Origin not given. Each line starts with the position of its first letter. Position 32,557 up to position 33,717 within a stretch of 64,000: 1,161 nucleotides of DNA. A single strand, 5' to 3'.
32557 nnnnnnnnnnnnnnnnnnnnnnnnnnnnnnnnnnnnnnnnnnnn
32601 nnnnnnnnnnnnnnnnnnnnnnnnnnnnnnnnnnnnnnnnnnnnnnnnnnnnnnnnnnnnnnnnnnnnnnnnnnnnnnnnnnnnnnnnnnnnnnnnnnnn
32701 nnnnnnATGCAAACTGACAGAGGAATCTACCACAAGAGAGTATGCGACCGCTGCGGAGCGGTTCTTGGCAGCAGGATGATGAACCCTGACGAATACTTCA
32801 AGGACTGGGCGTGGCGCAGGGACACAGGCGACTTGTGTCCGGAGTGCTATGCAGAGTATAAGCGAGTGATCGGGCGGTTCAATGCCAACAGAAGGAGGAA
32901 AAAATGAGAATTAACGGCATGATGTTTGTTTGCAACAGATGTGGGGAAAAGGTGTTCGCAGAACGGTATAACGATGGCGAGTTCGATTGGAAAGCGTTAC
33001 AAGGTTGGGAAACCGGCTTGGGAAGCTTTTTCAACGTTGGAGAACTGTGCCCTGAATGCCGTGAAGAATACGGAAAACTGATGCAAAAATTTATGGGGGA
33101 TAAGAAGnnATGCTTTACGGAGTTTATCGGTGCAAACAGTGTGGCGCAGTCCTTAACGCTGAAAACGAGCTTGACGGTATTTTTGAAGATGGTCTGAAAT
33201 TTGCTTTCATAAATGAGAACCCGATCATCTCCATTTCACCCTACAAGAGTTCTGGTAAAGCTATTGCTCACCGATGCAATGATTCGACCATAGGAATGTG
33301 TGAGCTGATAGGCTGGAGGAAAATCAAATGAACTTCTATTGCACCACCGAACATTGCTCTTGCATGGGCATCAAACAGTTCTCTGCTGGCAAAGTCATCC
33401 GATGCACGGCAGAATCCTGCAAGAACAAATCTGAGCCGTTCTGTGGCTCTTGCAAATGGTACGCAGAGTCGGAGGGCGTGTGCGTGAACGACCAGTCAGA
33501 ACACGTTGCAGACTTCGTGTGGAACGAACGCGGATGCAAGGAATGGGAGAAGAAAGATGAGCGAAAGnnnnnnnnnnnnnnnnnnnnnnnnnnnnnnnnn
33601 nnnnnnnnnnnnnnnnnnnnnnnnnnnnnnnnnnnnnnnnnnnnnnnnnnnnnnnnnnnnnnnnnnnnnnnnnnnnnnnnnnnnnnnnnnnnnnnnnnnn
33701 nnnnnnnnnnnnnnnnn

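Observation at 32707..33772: Translationally coupled tandem arrays of zinc-ribbon mini-proteins (two paralog families)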

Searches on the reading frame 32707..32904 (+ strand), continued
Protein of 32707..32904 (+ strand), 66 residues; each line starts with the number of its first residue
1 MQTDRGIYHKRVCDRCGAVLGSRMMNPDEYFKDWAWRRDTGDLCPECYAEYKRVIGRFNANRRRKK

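Call 81: find_encoding_contigs(protein=P0023, flank=3000, max_places=1)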
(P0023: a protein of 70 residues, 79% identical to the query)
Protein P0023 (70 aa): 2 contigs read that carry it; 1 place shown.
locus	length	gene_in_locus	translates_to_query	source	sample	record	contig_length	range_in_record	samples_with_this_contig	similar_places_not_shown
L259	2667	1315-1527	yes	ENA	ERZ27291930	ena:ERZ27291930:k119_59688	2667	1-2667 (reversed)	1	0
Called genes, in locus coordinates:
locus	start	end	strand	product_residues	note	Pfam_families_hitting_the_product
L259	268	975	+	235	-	-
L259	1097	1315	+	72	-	-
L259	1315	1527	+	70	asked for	-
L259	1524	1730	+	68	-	-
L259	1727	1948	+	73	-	-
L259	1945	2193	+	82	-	-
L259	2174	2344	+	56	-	-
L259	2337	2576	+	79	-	-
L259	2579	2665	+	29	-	?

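Call 82: find_encoding_contigs(protein=P0034, flank=3000, max_places=1)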
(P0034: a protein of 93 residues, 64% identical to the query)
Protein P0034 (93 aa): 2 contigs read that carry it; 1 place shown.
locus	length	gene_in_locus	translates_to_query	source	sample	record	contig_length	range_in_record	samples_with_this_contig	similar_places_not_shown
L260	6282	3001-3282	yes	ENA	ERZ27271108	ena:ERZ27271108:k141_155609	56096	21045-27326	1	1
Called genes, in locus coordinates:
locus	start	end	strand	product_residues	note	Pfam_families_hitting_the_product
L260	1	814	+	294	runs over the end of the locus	PF01507:PAPS_reduct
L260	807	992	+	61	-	-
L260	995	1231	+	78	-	-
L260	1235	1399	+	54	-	-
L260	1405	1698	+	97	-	-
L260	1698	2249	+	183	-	PF05063:MT-A70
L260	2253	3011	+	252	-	-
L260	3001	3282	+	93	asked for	-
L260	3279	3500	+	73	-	-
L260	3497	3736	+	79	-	-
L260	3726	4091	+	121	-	-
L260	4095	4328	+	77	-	-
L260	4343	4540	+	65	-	PF04448:DUF551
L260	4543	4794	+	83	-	PF14354:Lar_restr_allev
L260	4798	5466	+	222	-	PF19808:DUF6291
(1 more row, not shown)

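Call 83: find_encoding_contigs(protein=P0040, flank=3000, max_places=1)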
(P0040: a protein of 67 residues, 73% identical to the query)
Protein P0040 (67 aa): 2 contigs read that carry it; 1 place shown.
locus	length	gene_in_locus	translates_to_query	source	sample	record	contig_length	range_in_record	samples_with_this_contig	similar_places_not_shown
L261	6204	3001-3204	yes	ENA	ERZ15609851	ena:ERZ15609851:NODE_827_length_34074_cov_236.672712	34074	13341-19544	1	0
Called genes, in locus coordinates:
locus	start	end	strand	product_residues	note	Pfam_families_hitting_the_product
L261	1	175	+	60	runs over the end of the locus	-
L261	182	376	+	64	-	-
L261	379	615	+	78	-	-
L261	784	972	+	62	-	PF04448:DUF551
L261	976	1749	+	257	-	-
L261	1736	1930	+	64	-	-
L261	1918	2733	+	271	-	-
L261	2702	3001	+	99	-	-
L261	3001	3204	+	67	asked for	-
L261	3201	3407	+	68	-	-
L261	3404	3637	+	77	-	-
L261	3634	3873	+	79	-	-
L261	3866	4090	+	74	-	-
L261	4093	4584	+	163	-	PF13443:HTH_26 (weak), PF13560:HTH_31 (weak), PF01381:HTH_3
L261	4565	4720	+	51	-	-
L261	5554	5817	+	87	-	PF14354:Lar_restr_allev (weak)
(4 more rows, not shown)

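Call 88: search_protein_families(library=ncbifam, max_evalue=0.1, proteins=[window:32707-32904:+])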
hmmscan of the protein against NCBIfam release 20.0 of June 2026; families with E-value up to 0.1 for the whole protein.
window:32707-32904:+ (66 aa): 2 families
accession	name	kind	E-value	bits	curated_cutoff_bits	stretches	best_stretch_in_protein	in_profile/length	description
TIGR02605.1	CxxC_CxxC_SSSS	subfamily_domain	0.0072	16.4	31.3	0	42-61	27-49/52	FmdB family zinc ribbon protein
NF041912.1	HVO_0758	equivalog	0.031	14.2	70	0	8-54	18-55/55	HVO_0758 family zinc finger protein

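Call 91: fold_search(model_id=the predicted structure, library=pdb)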
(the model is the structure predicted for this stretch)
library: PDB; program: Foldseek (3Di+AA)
matches with E <= 10: 87; with E <= 0.001: 0
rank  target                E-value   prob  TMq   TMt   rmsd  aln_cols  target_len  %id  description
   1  9o17_AZ               1.2e+00  0.11  0.26  0.31   7.0        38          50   24  Cryo-EM structure of Methanosarcina acetivorans 70S ribosome (released 2025-09-24)
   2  9znf_BV               1.4e+00  0.10  0.24  0.28   7.0        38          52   24  Cryo-EM structure of the Methanosarcina acetivorans 70S ribosome in complex with SriA and SriB (released 2026-01-28)
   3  8ram_M                1.6e+00  0.12  0.29  0.29   8.9        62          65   11  Structure of Sen1 bound RNA Polymerase II pre-termination complex (released 2024-10-30)
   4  4uje_BT               2.5e+00  0.08  0.31  0.15  13.3        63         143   19  Regulation of the mammalian elongation cycle by 40S subunit rolling: a eukaryotic-specific ribosome rearrangement (released 2014-07-16)
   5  7tgh_BL               2.5e+00  0.06  0.25  0.12  10.3        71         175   25  Cryo-EM structure of respiratory super-complex CI+III2 from Tetrahymena thermophila (released 2022-04-06)
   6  8ebt_K                2.9e+00  0.21  0.31  0.13   2.3        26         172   19  XPA repositioning Core7 of TFIIH relative to XPC-DNA lesion (Cy5) (released 2023-04-19)
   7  5jb3_8                2.9e+00  0.16  0.30  0.17   2.2        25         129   20  Cryo-EM structure of a full archaeal ribosomal translation initiation complex in the P-REMOTE conformation (released 2016-11-30)
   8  4ccg_X                3.3e+00  0.13  0.27  0.24   2.9        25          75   12  Structure of an E2-E3 complex (released 2014-01-08)
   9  7eyi_H                3.3e+00  0.04  0.20  0.14  10.0        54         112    9  Crystal structure of ZBTB7A in complex with gamma-globin -200 sequence element with C-194A mutation (released 2021-09-01)
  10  2luy_MODEL_1_A        3.5e+00  0.09  0.28  0.20   7.1        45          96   22  Solution structure of the tandem zinc finger domain of fission yeast Stc1 (released 2013-05-08)
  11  2rgv_A                3.8e+00  0.07  0.21  0.11   5.9        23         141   22  The crystal structure of PerR-Ox highlights 2-oxo-Histidine formation (released 2008-10-14)
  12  5v7q_G                3.8e+00  0.07  0.26  0.11   6.0        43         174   14  Cryo-EM structure of the large ribosomal subunit from Mycobacterium tuberculosis bound with a potent linezolid analog (released 2017-09-20)
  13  6ydh_MODEL_1_A        3.8e+00  0.06  0.24  0.25   7.3        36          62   17  Solution structure and dynamics of Zn-Finger HVO_2753 protein (released 2020-09-23)
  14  5ol2_B                3.8e+00  0.05  0.24  0.08   3.5        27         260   26  The electron transferring flavoprotein/butyryl-CoA dehydrogenase complex from Clostridium difficile (released 2017-11-29)
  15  9mqk_A                4.0e+00  0.06  0.22  0.07   3.1        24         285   21  Inactive Kappa-Opioid Receptor with Nb6M, NabFab, and isoquinuclidine compound #020_E1 (released 2025-02-12)
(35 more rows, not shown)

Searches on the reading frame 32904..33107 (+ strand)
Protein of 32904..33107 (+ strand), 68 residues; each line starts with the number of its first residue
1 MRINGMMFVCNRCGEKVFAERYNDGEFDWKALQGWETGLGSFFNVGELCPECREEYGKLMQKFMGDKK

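Call 8: search_protein_families(library=pfam, max_evalue=1, proteins=[window:32904-33107:+])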
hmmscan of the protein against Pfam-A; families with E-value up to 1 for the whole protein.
window:32904-33107:+ (68 aa): 14 families
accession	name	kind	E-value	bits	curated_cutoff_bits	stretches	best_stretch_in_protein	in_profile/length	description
PF18912.6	DZR_2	-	0.041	14.2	27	0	46-56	21-31/56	Double zinc ribbon domain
PF07503.17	zf-HYPF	-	0.044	14.1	23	1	48-57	1-10/34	HypF finger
PF06170.17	DUF983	-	0.048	14.4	22.6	0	41-58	3-20/85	Protein of unknown function (DUF983)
PF25206.1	DUF7836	-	0.05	13.9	26.7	0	48-58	9-19/59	Domain of unknown function (DUF7836)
PF23545.1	Zn_ribbon_HMPTM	-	0.062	13.3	27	0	9-25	8-24/45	HMPTM N-terminal zinc ribbon domain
PF18439.7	zf_UBZ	-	0.072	13.2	25.6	0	7-17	2-12/32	Ubiquitin-Binding Zinc Finger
PF24458.1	DUF7573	-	0.076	13.4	30.2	0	9-18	13-22/39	Domain of unknown function (DUF7573)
PF08271.17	Zn_Ribbon_TF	-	0.092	12.8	29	1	8-25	20-36/43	TFIIB zinc-binding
PF14471.11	DUF4428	-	0.11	12.8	27.8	0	8-23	21-31/51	Domain of unknown function (DUF4428)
PF09297.16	Zn_ribbon_NUD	-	0.11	12.6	24.8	0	3-18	17-32/32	NADH pyrophosphatase zinc ribbon domain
PF25164.1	CoiA_N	-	0.11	12.4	26.3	0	5-18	15-28/50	Competence protein CoiA, N-terminal domain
PF08274.17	Zn_Ribbon_YjdM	-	0.13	12.7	30.8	0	48-55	21-28/30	PhnA Zinc-Ribbon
PF23475.1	zf-Tbcl_FmdE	-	0.13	12.3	23.2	0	48-56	9-17/35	FmdE treble clef zinc finger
PF25017.1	zf-C2HC_3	-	0.26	11.7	24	1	5-22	21-38/47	C2HC zinc finger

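Call 9: search_protein_families(library=phrogs, max_evalue=1, proteins=[window:32904-33107:+])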
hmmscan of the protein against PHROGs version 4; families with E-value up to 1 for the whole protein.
window:32904-33107:+ (68 aa): 5 families
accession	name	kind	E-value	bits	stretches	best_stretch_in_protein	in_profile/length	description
phrog_31375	-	unknown function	0.024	15.4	1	13-25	4-16/41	-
phrog_14974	-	unknown function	0.031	15.1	0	6-20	1-15/52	-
phrog_21896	-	unknown function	0.035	15.6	0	45-64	23-42/89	-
phrog_29481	-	unknown function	0.17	13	1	8-28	31-51/56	-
phrog_30199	-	unknown function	0.34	11.6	1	7-53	125-169/177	-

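Call 74: find_related_loci(query=window:32904-33107:+, collection=viral_contigs, flank=3000)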
Query window:32904-33107:+ (68 aa) in viral_contigs; peptide patterns used: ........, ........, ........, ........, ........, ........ (x = any residue, [..] = any of these).
16 stretches matched a pattern; 12 encode a relative of the query (tblastn E <= 1e-3); 12 distinct loci.
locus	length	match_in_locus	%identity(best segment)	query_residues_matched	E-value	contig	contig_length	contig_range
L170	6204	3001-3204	97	1-68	8e-43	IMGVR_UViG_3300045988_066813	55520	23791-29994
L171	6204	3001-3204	96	1-68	1e-42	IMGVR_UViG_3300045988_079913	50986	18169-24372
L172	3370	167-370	96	1-68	1e-42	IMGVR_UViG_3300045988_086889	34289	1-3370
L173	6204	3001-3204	96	1-68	2e-42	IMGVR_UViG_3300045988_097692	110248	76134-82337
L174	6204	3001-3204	96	1-68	2e-42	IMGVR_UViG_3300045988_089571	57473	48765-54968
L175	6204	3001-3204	96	1-68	2e-42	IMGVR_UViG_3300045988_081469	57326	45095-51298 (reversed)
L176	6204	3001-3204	96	1-68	2e-42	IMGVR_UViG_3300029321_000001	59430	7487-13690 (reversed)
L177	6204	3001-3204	96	1-68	2e-42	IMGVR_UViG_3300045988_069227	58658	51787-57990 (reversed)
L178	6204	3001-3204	94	1-68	8e-42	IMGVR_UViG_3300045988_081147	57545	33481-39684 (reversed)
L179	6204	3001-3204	94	1-68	8e-42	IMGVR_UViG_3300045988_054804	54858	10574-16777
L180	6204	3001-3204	94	1-68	2e-41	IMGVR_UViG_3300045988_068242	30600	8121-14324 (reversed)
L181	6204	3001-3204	85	1-68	9e-37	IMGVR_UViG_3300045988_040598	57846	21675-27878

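Call 88: search_protein_families(library=ncbifam, max_evalue=0.1, proteins=[window:32904-33107:+])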
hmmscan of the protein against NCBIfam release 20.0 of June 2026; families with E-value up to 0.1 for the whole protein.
window:32904-33107:+ (68 aa): 3 families
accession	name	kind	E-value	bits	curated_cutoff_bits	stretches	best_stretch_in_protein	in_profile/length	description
TIGR03831.1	YgiT_finger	domain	0.028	14.7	20.2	0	8-19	33-44/46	YgiT-type zinc finger protein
NF001605.0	PRK00398.1-2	equivalog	0.04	13.8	63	0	7-22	1-16/43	DNA-directed RNA polymerase subunit P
TIGR02605.1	CxxC_CxxC_SSSS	subfamily_domain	0.043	13.9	31.3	0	48-62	28-45/52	FmdB family zinc ribbon protein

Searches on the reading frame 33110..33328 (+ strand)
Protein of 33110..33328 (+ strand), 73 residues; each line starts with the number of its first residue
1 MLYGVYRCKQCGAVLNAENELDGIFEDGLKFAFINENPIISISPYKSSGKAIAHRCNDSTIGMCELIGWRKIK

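Call 8: search_protein_families(library=pfam, max_evalue=1, proteins=[window:33110-33328:+])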
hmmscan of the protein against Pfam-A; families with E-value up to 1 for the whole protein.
window:33110-33328:+ (73 aa): 4 families
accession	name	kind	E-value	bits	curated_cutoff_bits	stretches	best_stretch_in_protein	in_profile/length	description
PF04810.20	zf-Sec23_Sec24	-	0.077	13.5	25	1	7-17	3-13/39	Sec23/Sec24 zinc finger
PF13912.12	zf-C2H2_6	-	0.11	13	25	1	5-16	1-12/27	C2H2-type zinc finger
PF18073.7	Zn_ribbon_LapB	-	0.14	12.3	25.7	1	6-14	1-9/28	Rubredoxin metal binding domain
PF19233.4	DUF5886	-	0.18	12.6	36.5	1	8-43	35-70/135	Family of unknown function (DUF5886)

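Call 9: search_protein_families(library=phrogs, max_evalue=1, proteins=[window:33110-33328:+])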
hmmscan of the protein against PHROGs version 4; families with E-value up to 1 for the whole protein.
window:33110-33328:+ (73 aa): 2 families
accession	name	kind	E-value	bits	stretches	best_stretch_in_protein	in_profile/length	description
phrog_16725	-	unknown function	0.0018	19.6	1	3-71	5-71/75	-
phrog_6489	-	unknown function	0.29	12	1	6-28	2-23/47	-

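Call 38: find_homologous_proteins(query=window:33110-33328:+, max_evalue=0.01)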
Query window:33110-33328:+ (73 aa): 3 proteins with E <= 0.01 among 3 candidates.
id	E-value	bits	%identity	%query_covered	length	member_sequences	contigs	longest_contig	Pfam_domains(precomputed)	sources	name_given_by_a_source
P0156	5.4e-43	161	99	100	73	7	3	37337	-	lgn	-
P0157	1.9e-36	141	88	100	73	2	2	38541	-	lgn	-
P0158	2.2e-27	112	68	95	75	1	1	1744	-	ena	-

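Call 76: find_related_loci(query=window:33110-33328:+, collection=viral_contigs, flank=3000)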
Query window:33110-33328:+ (73 aa) in viral_contigs; peptide patterns used: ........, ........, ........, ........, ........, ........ (x = any residue, [..] = any of these).
10 stretches matched a pattern, but none encodes a relative of the query by tblastn (E <= 1e-3).

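Call 88: search_protein_families(library=ncbifam, max_evalue=0.1, proteins=[window:33110-33328:+])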
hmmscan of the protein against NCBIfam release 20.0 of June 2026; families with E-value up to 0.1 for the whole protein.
window:33110-33328:+ (73 aa): 1 family
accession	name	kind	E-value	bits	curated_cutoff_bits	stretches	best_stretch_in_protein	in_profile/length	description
TIGR00319.1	desulf_FeS4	domain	0.059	13.1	36.05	0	3-15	5-17/34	desulfoferrodoxin FeS4 iron-binding domain-containing protein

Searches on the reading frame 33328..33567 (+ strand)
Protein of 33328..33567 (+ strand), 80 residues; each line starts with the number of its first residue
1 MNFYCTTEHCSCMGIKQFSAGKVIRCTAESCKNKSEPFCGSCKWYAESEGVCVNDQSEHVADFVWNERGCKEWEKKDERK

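Call 8: search_protein_families(library=pfam, max_evalue=1, proteins=[window:33328-33567:+])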
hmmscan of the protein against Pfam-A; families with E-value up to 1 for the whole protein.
window:33328-33567:+ (80 aa): 1 family
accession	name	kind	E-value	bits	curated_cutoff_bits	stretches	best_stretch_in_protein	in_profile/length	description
PF19052.5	BRINP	-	0.0056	15.7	27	1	4-74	109-178/448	BMP/retinoic acid-inducible neural-specific protein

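Call 9: search_protein_families(library=phrogs, max_evalue=1, proteins=[window:33328-33567:+])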
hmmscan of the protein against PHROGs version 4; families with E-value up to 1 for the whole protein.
window:33328-33567:+ (80 aa): 0 families

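Call 23: find_homologous_proteins(query=A2, max_evalue=0.01)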
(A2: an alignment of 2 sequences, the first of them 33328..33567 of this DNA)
Query A2 (2 sequences) (80 aa, profile of the alignment): 88 proteins with E <= 0.01 among 93 candidates.
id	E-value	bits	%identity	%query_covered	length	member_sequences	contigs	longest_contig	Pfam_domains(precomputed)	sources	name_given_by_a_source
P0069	7.7e-41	156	94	100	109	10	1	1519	-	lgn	-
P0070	9.8e-41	155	92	96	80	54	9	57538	-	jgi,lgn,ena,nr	jgi:hypothetical protein|nr:MAG TPA: hypothetical protein [Caudoviricetes sp.]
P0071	1.1e-39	152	92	98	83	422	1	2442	-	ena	-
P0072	4.4e-39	150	90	100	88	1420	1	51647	-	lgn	-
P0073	7.6e-39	149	92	98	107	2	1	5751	-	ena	-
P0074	2.1e-38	148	90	100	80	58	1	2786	-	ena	-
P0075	2.3e-38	148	90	96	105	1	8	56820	-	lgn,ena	-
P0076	2.7e-38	148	87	96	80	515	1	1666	-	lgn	-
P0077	3.4e-38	147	74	98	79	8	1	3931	-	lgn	-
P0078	5.1e-38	147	88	98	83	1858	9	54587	-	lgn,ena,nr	nr:MAG TPA: hypothetical protein [Caudoviricetes sp.]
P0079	7.7e-38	146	86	100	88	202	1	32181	-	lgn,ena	-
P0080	1.1e-37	146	70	100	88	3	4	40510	-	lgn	-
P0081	1.1e-37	146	71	100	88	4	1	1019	-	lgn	-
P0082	1.3e-37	145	71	100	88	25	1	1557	-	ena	-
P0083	6.9e-37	143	86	96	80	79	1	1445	-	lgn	-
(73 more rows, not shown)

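Call 41: predict_structure(alignment_id=A4)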
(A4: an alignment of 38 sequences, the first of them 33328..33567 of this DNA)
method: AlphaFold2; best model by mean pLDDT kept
length: 80 residues; sequences in the alignment: 38
mean_pLDDT: 41.3   pTM: 0.23
mean pLDDT of the five models: 41.3, 36.4, 35.5, 34.1, 33.8
residues with pLDDT >= 90: 0; 70-90: 1; 50-70: 20; < 50: 59
segments of 3 or more residues with pLDDT < 50: 1-10, 33-80
pLDDT, mean of each block of 10 residues (from residue 1): 35 55 57 41 36 37 36 34
secondary structure, 60 per line:
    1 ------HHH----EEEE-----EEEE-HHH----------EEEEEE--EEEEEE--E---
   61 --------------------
elements in order: E14-17 E23-26 E41-46 E49-54

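Call 45: search_solved_structures(query=A4, max_evalue=10, show_alignments=2)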
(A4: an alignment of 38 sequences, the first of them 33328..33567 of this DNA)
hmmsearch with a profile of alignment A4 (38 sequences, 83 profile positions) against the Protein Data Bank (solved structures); distinct sequences matched with E-value up to 10: 4.
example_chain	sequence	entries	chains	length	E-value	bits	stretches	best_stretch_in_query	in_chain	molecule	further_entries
2vzn_A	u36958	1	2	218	0.1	15.7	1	4-48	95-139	VENOM ALLERGEN 3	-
2wn6_A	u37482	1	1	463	0.91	12.7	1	55-81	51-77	ADP-RIBOSYLTRANSFERASE ENZYMATIC COMPONENT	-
2wn4_A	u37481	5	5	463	0.91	12.7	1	55-81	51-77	ADP-RIBOSYLTRANSFERASE ENZYMATIC COMPONENT | ADP-ribosylating binary toxin enzymatic subunit CdtA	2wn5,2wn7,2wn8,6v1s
9mdj_Z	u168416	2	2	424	1.4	12.1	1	57-81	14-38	Cdta (Adp-ribosyltransferase enzymatic component)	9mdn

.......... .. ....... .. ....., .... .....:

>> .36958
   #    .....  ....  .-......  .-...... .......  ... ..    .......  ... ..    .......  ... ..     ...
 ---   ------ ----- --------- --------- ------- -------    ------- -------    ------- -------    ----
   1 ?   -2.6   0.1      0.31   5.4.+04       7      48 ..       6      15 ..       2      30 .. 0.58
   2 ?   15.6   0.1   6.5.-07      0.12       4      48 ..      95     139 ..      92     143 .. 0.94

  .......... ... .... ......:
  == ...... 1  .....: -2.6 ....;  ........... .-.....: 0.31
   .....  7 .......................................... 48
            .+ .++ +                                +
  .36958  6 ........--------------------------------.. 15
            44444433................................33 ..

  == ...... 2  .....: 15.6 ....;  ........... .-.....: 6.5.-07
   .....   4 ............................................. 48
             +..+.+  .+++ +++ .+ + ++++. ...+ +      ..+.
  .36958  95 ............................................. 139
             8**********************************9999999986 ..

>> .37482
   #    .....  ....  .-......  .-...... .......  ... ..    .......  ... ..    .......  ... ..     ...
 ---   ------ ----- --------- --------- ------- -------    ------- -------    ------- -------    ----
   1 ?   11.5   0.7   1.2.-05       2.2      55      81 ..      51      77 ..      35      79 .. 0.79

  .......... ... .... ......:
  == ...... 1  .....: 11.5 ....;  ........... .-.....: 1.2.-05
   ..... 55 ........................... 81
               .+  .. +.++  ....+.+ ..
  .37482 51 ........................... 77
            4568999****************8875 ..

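Call 73: find_related_loci(query=window:33328-33567:+, collection=viral_contigs, flank=3000)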
Query window:33328-33567:+ (80 aa) in viral_contigs; peptide patterns used: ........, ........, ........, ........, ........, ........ (x = any residue, [..] = any of these).
509 stretches matched a pattern; 508 encode a relative of the query (tblastn E <= 1e-3); the best 80 are kept; 80 distinct loci.
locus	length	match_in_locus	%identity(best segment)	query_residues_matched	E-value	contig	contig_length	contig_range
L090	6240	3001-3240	94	1-80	9e-48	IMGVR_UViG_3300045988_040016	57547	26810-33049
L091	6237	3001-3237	94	1-79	1e-47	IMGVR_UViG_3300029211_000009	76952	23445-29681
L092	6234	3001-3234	96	1-78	2e-47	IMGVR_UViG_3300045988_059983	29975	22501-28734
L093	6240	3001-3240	94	1-80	9e-48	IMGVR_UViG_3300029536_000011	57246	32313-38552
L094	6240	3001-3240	94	1-80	9e-48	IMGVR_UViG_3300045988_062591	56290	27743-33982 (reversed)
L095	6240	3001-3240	94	1-80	2e-47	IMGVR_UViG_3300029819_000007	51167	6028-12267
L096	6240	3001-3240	93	1-80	2e-47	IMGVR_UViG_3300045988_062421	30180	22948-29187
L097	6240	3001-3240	94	1-80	1e-47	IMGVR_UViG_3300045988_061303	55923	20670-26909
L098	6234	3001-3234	95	1-78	5e-47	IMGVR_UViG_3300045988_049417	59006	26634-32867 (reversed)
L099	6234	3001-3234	95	1-78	5e-47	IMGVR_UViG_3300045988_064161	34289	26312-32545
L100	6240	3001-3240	91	1-80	5e-47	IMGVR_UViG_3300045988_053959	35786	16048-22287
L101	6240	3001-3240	93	1-80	4e-47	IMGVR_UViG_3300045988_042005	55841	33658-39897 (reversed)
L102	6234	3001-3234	95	1-78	5e-47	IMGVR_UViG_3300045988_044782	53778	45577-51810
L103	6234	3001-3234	95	1-78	5e-47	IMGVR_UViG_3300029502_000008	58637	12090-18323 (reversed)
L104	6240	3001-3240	93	1-80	2e-47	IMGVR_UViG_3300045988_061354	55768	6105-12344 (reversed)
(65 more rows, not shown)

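Call 88: search_protein_families(library=ncbifam, max_evalue=0.1, proteins=[window:33328-33567:+])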
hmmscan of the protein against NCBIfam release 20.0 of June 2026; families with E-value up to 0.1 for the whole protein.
window:33328-33567:+ (80 aa): 0 families
